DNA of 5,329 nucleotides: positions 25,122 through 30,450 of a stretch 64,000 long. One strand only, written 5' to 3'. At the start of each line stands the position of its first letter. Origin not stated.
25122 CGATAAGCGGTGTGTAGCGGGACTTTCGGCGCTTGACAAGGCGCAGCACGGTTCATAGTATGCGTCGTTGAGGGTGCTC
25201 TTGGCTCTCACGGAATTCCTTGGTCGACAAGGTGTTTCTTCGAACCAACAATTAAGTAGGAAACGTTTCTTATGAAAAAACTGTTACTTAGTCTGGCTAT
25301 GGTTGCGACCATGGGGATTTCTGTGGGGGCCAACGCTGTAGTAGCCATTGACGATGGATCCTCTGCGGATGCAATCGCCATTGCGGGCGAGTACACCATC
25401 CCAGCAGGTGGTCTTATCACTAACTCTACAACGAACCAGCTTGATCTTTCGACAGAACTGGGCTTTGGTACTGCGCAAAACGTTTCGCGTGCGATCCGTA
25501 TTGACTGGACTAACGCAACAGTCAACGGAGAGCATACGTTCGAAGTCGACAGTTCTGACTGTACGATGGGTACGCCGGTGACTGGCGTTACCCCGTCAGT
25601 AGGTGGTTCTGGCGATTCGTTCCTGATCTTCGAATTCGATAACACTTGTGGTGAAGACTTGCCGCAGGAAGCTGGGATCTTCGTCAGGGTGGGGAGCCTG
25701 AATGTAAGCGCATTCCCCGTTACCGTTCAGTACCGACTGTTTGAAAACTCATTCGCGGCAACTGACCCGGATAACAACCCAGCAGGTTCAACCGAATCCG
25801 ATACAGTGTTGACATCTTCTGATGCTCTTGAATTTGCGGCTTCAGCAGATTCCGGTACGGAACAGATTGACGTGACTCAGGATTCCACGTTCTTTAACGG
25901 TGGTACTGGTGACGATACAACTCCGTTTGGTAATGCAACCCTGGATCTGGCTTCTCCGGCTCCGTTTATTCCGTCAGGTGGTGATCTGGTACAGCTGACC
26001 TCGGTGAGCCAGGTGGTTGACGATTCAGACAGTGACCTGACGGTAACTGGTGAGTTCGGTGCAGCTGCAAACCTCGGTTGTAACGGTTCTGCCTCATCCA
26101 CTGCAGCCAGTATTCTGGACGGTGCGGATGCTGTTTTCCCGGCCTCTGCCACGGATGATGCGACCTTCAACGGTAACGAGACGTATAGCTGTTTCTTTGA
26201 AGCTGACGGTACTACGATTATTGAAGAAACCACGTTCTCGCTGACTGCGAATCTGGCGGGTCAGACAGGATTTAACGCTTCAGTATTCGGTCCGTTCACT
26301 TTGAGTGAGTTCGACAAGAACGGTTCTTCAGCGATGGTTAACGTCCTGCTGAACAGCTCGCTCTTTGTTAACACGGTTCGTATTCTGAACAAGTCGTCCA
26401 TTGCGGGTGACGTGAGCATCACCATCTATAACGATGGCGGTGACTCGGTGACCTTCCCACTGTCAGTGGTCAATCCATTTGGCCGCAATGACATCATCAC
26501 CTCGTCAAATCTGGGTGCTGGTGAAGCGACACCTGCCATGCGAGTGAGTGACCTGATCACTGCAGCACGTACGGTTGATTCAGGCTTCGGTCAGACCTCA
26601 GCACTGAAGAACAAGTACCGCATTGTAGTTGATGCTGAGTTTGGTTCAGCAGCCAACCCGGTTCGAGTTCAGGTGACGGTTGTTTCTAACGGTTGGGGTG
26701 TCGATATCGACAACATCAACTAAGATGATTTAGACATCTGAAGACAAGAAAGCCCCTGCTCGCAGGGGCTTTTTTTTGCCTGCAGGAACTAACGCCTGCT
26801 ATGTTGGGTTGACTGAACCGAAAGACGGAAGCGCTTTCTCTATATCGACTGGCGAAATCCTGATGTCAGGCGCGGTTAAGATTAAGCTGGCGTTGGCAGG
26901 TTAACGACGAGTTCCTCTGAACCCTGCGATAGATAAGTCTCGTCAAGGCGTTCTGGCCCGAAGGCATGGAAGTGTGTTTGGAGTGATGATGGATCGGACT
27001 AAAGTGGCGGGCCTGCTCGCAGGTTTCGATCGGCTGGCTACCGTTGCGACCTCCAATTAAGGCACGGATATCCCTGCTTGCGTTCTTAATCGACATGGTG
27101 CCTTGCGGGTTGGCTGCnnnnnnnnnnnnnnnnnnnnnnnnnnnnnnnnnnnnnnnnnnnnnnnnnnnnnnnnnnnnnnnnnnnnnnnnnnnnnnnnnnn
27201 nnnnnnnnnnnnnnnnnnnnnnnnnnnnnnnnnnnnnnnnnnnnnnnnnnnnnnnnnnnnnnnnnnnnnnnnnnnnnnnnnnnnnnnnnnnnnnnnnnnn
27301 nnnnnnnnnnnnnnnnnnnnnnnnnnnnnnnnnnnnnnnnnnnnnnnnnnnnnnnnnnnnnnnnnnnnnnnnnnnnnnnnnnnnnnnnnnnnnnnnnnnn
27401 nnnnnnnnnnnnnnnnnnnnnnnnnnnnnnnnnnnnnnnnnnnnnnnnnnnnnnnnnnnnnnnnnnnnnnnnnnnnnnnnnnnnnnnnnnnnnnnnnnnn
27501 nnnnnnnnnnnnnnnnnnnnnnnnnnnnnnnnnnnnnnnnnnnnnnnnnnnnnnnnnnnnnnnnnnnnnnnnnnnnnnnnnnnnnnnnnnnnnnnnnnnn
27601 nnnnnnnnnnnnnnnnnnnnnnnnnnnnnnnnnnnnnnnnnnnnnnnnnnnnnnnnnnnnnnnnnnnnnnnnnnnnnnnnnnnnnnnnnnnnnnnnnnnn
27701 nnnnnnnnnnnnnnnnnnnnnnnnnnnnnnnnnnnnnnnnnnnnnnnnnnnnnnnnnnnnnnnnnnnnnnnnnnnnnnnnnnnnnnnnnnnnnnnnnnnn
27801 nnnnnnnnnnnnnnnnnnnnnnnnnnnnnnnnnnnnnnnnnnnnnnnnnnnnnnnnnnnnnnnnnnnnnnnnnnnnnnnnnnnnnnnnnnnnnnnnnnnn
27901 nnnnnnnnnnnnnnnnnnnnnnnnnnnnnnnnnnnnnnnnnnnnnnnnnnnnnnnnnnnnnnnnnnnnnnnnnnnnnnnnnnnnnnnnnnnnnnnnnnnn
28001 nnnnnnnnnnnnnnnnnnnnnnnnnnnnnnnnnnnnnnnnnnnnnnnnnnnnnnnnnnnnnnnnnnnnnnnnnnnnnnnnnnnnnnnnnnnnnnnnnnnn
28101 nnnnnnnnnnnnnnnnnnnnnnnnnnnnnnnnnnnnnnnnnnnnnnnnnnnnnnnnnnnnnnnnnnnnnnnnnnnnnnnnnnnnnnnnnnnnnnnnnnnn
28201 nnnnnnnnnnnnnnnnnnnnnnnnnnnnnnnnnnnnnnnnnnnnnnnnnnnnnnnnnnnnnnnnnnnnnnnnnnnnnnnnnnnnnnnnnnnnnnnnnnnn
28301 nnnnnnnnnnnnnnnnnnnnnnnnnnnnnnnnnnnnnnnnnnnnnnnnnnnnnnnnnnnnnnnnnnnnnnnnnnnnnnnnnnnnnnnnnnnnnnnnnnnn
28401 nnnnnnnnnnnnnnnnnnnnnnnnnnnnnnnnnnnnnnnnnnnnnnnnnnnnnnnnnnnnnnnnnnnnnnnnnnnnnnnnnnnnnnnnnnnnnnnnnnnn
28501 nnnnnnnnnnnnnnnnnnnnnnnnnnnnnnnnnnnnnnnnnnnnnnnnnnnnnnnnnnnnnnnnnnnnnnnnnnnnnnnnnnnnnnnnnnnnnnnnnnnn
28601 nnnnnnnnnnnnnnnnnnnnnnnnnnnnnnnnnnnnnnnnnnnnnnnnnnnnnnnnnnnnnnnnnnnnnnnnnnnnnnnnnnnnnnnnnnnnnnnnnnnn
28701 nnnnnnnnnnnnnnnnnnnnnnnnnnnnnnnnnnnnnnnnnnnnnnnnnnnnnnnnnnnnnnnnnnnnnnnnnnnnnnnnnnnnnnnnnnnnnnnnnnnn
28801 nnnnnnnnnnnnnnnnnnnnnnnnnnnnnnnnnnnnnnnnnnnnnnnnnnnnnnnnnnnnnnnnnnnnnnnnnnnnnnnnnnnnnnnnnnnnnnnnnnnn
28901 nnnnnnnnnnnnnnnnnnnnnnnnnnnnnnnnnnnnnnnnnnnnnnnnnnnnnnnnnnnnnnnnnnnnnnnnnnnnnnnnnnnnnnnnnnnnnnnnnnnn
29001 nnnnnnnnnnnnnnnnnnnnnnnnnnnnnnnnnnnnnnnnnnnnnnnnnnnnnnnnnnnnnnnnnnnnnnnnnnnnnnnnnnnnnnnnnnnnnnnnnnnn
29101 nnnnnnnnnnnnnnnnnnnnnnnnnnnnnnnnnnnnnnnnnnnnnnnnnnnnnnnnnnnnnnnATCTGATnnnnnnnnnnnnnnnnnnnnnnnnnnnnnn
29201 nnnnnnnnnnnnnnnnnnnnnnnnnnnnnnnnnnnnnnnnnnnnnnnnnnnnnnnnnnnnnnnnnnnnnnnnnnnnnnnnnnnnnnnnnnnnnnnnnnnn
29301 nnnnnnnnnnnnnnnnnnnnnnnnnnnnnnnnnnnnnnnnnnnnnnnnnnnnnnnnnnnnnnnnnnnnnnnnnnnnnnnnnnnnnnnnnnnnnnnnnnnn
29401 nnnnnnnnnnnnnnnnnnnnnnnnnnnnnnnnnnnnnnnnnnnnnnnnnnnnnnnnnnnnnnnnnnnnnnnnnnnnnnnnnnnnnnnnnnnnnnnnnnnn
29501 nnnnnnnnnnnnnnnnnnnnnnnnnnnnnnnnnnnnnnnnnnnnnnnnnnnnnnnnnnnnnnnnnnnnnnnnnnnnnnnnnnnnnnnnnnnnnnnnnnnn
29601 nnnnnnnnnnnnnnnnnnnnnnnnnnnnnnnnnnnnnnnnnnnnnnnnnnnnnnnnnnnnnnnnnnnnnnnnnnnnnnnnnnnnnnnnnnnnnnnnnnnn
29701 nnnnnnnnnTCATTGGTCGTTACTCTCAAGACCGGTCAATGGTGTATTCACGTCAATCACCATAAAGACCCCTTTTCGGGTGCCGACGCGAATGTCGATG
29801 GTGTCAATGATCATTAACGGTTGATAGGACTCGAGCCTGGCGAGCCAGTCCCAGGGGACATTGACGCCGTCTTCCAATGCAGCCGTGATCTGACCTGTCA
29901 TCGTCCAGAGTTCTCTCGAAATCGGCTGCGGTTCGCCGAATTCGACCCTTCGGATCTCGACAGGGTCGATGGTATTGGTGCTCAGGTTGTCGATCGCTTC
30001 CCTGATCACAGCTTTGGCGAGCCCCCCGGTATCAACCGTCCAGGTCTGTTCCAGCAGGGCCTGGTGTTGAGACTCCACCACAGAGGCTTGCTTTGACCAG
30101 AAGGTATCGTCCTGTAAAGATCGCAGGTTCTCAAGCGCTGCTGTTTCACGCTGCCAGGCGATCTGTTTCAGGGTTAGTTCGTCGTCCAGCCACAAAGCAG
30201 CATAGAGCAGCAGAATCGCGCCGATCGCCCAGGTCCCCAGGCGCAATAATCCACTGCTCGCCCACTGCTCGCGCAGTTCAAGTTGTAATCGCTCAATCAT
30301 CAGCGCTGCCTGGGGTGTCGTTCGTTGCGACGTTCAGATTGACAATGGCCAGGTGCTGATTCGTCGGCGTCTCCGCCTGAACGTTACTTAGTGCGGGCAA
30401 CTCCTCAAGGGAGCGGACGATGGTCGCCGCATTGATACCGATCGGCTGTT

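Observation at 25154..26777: Strongly signalled secreted sequon-rich protein beside the OST: candidate N-glycoprotein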

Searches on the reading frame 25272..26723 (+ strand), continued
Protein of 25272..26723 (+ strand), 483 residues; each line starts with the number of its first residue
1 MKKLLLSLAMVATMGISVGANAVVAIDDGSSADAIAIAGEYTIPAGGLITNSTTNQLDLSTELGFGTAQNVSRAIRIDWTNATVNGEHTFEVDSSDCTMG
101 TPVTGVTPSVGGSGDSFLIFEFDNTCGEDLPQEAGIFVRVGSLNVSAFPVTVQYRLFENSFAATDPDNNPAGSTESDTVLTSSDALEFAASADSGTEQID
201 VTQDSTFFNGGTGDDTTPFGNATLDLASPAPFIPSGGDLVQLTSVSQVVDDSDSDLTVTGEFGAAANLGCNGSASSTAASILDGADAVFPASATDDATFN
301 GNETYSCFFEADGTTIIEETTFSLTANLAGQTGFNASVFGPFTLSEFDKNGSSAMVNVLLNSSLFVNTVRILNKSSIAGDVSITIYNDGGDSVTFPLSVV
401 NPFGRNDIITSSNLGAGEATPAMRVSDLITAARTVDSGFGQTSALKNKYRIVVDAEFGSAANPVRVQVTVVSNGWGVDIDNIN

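Call 83: search_protein_families(library=pfam, proteins=[P0004, P0005, P0006, P0007, P0009, P0011, P0012, P0013, P0015, P0019], max_evalue=1)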
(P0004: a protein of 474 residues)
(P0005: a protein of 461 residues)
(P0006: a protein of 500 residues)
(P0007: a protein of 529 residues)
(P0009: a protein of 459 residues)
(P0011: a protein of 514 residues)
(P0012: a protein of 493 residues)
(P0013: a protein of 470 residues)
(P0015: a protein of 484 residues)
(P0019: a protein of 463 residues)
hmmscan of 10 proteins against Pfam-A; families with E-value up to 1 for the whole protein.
P0004 (474 aa): 0 families

P0005 (461 aa): 0 families

P0006 (500 aa): 0 families

P0007 (529 aa): 2 families
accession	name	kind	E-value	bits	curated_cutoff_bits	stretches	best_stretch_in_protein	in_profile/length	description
PF15765.10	DUF4694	-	0.076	13.3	27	1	186-234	88-136/156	Domain of unknown function (DUF4694)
PF17829.7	GH115_C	-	0.3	11.3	24.1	0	70-112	9-51/172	Glycosyl hydrolase family 115 C-terminal domain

P0009 (459 aa): 0 families

P0011 (514 aa): 0 families

P0012 (493 aa): 3 families
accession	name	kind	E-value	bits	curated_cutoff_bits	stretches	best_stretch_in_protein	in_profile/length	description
PF07880.17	T4_gp9_10_N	-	0.007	16.9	25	1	420-482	97-154/175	Bacteriophage T4 gp9/10-like protein, N-terminal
PF20623.4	Sgo0707_N2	-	0.07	13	27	1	79-157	59-136/141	Sgo0707 N2 domain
PF15999.10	DUF4774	-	0.44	10.8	25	0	9-25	9-25/56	Domain of unknown function (DUF4774)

P0013 (470 aa): 0 families

P0015 (484 aa): 1 family
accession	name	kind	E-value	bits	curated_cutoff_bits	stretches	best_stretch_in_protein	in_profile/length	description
PF19526.4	Slr4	-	1e-09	38.5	25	1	75-425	4-316/370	S-layer protein Slr4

P0019 (463 aa): 1 family
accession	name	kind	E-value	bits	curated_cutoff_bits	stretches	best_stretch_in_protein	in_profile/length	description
PF19526.4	Slr4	-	9.6e-11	41.9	25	1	81-403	21-324/370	S-layer protein Slr4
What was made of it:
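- On Slr4 S-layer protein family (Pfam PF19526): P0015 scores 38.5 bits and P0019 41.9 bits against a cut-off of 25 (call 83).
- Closest known: Slr4 S-layer protein of Pseudoalteromonas tunicata D2. Same: Subfamily relatives pass the Pfam Slr4 threshold (call 83).
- Subfamily members P0015 and P0019 pass its gathering score: 38.5 and 41.9 bits against a cut-off of 25 (call 83).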

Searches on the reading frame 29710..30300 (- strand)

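Call 5: search_protein_families(library=pfam, proteins=[window:29710-30300:-], max_evalue=0.01)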
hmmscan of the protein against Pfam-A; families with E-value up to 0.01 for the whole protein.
window:29710-30300:- (196 aa): 0 families

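Call 11: search_protein_families(library=ncbifam, proteins=[window:29710-30300:-], max_evalue=0.01)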
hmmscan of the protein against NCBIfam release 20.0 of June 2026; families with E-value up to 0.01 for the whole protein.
window:29710-30300:- (196 aa): 0 families

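Call 72: search_protein_families(library=pfam, proteins=[window:29710-30300:-], max_evalue=5)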
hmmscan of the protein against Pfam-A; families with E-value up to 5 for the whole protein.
window:29710-30300:- (196 aa): 1 family
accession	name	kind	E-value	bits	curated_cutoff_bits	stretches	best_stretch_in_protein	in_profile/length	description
PF13160.11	DUF3995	-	0.04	14.8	34.3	1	7-36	58-87/124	Protein of unknown function (DUF3995)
